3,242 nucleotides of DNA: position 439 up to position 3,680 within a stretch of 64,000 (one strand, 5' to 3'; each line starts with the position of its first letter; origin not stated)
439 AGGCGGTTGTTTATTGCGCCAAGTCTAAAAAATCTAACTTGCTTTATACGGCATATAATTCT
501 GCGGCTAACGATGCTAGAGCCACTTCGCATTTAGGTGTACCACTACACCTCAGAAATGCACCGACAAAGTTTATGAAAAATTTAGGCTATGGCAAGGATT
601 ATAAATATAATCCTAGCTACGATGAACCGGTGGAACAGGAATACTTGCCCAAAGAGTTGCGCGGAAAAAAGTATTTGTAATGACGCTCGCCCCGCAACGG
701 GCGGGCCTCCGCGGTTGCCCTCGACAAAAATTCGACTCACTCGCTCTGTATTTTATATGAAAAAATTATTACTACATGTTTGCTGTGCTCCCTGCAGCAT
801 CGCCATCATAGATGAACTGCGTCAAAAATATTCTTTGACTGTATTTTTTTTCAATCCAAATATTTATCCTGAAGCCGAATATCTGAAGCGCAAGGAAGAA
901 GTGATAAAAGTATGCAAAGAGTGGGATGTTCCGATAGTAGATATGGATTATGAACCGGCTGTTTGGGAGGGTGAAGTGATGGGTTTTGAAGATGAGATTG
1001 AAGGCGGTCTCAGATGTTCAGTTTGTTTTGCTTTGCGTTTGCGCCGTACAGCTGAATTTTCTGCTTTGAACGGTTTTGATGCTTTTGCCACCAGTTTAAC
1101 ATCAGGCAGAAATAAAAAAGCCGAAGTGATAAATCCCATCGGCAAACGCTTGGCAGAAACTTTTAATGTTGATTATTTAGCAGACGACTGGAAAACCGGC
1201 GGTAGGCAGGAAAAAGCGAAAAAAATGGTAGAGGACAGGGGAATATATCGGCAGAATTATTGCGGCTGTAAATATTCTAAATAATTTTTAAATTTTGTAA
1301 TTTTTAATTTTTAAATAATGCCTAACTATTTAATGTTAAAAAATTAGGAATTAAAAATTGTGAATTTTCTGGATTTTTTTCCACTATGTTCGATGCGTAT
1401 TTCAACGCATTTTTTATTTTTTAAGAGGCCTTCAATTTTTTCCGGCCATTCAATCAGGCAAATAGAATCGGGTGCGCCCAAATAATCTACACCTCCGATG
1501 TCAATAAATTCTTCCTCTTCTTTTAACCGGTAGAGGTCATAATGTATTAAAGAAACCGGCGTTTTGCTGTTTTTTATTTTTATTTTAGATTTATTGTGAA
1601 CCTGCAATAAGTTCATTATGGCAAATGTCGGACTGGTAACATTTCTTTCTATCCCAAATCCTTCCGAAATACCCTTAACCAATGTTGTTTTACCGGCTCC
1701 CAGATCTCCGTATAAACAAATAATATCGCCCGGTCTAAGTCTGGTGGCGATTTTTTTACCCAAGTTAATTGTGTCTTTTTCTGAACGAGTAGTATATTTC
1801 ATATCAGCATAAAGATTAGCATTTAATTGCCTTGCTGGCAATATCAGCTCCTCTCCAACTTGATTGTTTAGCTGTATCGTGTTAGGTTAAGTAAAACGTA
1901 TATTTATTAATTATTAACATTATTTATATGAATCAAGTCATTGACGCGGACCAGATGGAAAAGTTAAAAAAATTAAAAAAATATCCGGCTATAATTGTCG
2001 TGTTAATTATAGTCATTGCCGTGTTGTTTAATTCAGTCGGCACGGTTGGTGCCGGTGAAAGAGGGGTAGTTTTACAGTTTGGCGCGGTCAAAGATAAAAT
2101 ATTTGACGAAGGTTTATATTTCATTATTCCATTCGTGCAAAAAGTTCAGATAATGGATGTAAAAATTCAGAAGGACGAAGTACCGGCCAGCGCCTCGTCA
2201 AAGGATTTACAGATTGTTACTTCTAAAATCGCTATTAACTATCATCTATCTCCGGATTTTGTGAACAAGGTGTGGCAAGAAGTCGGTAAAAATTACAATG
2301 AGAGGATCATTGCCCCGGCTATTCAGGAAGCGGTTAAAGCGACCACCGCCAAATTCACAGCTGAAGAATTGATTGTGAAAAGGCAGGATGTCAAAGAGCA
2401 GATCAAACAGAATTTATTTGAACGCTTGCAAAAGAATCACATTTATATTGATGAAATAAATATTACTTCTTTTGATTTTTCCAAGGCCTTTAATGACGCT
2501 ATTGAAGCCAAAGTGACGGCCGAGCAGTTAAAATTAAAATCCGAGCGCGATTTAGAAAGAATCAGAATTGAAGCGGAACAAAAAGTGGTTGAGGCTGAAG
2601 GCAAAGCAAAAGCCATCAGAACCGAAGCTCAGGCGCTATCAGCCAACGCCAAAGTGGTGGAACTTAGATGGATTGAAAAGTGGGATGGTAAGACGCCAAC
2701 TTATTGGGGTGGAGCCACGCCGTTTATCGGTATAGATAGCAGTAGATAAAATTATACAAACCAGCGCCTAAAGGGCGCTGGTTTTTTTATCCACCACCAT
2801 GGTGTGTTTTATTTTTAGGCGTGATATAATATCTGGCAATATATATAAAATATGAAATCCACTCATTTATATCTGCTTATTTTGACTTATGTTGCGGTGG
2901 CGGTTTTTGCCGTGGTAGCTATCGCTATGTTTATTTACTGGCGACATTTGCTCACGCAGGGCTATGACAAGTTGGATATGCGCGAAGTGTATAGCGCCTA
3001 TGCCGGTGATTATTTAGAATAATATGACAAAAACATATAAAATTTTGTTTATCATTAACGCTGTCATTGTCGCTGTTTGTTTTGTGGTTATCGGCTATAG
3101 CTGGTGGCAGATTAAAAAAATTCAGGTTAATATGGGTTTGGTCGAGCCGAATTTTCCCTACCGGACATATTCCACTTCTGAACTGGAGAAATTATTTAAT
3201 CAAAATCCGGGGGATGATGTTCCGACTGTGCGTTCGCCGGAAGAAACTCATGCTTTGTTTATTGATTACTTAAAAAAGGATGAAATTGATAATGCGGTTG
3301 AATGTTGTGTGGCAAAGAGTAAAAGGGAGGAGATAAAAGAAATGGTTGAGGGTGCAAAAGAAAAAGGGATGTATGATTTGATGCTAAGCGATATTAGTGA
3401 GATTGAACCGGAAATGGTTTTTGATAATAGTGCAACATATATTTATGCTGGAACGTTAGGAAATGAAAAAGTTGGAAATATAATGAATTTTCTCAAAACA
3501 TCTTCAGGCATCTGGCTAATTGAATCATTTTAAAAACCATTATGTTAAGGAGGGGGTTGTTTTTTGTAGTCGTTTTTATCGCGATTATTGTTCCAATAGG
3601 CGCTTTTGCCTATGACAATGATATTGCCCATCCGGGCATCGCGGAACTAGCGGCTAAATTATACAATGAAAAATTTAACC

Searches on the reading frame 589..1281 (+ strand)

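Call 8: search_protein_families(library=pfam, proteins=[window:589-1281:+], max_evalue=0.001)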
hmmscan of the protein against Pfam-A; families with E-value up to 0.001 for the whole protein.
window:589-1281:+ (231 aa): 1 family
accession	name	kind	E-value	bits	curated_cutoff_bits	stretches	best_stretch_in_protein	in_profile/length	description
PF02677.20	QueH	-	5.2e-59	199.7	23.5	1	60-231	1-173/175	Epoxyqueuosine reductase QueH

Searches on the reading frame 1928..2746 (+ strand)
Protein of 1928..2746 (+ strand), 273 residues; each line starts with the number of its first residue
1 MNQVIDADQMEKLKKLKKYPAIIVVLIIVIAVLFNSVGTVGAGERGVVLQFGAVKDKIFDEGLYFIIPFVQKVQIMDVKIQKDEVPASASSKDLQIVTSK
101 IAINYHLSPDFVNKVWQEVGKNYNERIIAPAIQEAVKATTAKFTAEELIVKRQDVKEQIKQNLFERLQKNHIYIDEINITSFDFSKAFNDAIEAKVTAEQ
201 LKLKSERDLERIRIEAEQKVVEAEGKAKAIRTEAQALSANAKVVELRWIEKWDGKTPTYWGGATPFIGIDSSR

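Call 8: search_protein_families(library=pfam, proteins=[window:1928-2746:+], max_evalue=0.001)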
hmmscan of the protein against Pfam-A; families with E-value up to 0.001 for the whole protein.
window:1928-2746:+ (273 aa): 1 family
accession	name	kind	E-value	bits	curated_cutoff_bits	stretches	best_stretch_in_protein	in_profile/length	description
PF01145.31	Band_7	-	1.5e-35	123.3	23.6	1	39-223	2-174/176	SPFH domain / Band 7 family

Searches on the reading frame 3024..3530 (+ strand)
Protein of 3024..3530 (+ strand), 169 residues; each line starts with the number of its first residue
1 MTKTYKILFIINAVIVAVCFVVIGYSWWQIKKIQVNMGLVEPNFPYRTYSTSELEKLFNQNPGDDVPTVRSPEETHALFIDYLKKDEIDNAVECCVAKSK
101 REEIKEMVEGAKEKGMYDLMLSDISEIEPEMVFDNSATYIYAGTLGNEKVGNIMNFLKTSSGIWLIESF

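Call 8: search_protein_families(library=pfam, proteins=[window:3024-3530:+], max_evalue=0.001)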
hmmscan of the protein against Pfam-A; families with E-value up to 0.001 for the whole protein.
window:3024-3530:+ (169 aa): 0 families

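Call 16: search_protein_families(library=pfam, proteins=[window:3024-3530:+], max_evalue=10)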
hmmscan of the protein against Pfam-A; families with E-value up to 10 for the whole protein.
window:3024-3530:+ (169 aa): 1 family
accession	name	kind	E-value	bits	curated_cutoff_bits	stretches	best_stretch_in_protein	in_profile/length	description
PF12039.13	DUF3525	-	0.17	11.1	25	1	31-137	120-231/453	Protein of unknown function (DUF3525)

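Call 59: search_protein_families(library=pfam, alignment_id=A6, max_evalue=1)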
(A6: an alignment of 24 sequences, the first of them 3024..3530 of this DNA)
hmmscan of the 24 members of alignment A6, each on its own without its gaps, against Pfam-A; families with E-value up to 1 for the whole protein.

A. member 1, window:3024-3530:+ (169 aa): 1 family
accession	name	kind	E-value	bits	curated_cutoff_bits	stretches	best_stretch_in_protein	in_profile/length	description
PF12039.13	DUF3525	-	0.17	11.1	25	1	31-137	120-231/453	Protein of unknown function (DUF3525)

B. families by the number of members that match (of 24 scanned): 45 families (the first 25 are shown)
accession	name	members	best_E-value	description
PF06480.20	FtsH_ext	7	0.029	FtsH Extracellular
PF12698.13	ABC2_membrane_3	4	0.00068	ABC-2 family transporter protein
PF05223.17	MecA_N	3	0.013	NTF2-like N-terminal transpeptidase domain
PF13512.12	TPR_18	3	0.021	Tetratricopeptide repeat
PF19964.5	EAD11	3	0.06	Effector-associated domain 11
PF12725.13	DUF3810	2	0.00027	Protein of unknown function (DUF3810)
PF12273.13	RCR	2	0.096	Chitin synthesis regulation, resistance to Congo red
PF01396.24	Zn_ribbon_Top1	2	0.18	Topoisomerase DNA binding C4 zinc finger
PF07743.18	HSCB_C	1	0.00012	HSCB C-terminal oligomerisation domain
PF08002.16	DUF1697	1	0.0013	Protein of unknown function (DUF1697)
PF23015.2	zf-WIZ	1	0.0059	Zinc finger found in WIZ protein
PF15957.10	Comm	1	0.018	Commissureless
PF25184.1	YxzE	1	0.024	YxzE-like putative bacteriocin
PF04341.17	DUF485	1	0.027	Protein of unknown function, DUF485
PF25003.1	DUF7781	1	0.029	Domain of unknown function (DUF7781)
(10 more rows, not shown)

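Call 60: search_solved_structures(query=A6, max_evalue=10, show_alignments=2)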
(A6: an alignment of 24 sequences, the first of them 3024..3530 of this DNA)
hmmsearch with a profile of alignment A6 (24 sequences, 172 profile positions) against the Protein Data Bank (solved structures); distinct sequences matched with E-value up to 10: 36.
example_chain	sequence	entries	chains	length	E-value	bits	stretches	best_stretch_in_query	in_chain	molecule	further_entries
4qan_A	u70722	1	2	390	0.014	18.6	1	63-100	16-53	hypothetical protein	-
8u55_A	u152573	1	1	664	0.044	17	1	48-146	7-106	Penicillin-binding protein 5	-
6mkg_A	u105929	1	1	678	0.062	16.5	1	63-146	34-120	penicillin binding protein 5 (PBP5)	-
5dvy_A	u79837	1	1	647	0.11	15.7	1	65-146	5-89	Penicillin binding protein 2 prime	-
5e31_A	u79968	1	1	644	0.15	15.3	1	68-146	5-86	Penicillin binding protein 2 prime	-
8f3t_A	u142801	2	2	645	0.18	14.9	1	70-146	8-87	Penicillin binding protein 5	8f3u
6mka_A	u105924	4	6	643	0.19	14.9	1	72-146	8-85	penicillin binding protein 5 (PBP5) | Pbp5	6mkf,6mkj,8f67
8f3f_A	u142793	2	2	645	0.2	14.8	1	70-146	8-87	Penicillin binding protein 5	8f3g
8f3o_A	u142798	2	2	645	0.21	14.8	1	70-146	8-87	Penicillin binding protein 5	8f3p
8f3q_A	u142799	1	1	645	0.21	14.8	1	70-146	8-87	Penicillin binding protein 5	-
8f3h_A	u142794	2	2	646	0.21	14.8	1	70-146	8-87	Penicillin binding protein 5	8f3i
8f3z_A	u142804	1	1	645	0.21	14.8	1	70-146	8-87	Penicillin binding protein 5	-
8f3m_A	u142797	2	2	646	0.21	14.8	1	70-146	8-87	Penicillin binding protein 5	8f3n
8f3j_A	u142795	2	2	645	0.21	14.8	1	70-146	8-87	Penicillin binding protein 5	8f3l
8f3r_A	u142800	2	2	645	0.21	14.8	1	70-146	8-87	Penicillin binding protein 5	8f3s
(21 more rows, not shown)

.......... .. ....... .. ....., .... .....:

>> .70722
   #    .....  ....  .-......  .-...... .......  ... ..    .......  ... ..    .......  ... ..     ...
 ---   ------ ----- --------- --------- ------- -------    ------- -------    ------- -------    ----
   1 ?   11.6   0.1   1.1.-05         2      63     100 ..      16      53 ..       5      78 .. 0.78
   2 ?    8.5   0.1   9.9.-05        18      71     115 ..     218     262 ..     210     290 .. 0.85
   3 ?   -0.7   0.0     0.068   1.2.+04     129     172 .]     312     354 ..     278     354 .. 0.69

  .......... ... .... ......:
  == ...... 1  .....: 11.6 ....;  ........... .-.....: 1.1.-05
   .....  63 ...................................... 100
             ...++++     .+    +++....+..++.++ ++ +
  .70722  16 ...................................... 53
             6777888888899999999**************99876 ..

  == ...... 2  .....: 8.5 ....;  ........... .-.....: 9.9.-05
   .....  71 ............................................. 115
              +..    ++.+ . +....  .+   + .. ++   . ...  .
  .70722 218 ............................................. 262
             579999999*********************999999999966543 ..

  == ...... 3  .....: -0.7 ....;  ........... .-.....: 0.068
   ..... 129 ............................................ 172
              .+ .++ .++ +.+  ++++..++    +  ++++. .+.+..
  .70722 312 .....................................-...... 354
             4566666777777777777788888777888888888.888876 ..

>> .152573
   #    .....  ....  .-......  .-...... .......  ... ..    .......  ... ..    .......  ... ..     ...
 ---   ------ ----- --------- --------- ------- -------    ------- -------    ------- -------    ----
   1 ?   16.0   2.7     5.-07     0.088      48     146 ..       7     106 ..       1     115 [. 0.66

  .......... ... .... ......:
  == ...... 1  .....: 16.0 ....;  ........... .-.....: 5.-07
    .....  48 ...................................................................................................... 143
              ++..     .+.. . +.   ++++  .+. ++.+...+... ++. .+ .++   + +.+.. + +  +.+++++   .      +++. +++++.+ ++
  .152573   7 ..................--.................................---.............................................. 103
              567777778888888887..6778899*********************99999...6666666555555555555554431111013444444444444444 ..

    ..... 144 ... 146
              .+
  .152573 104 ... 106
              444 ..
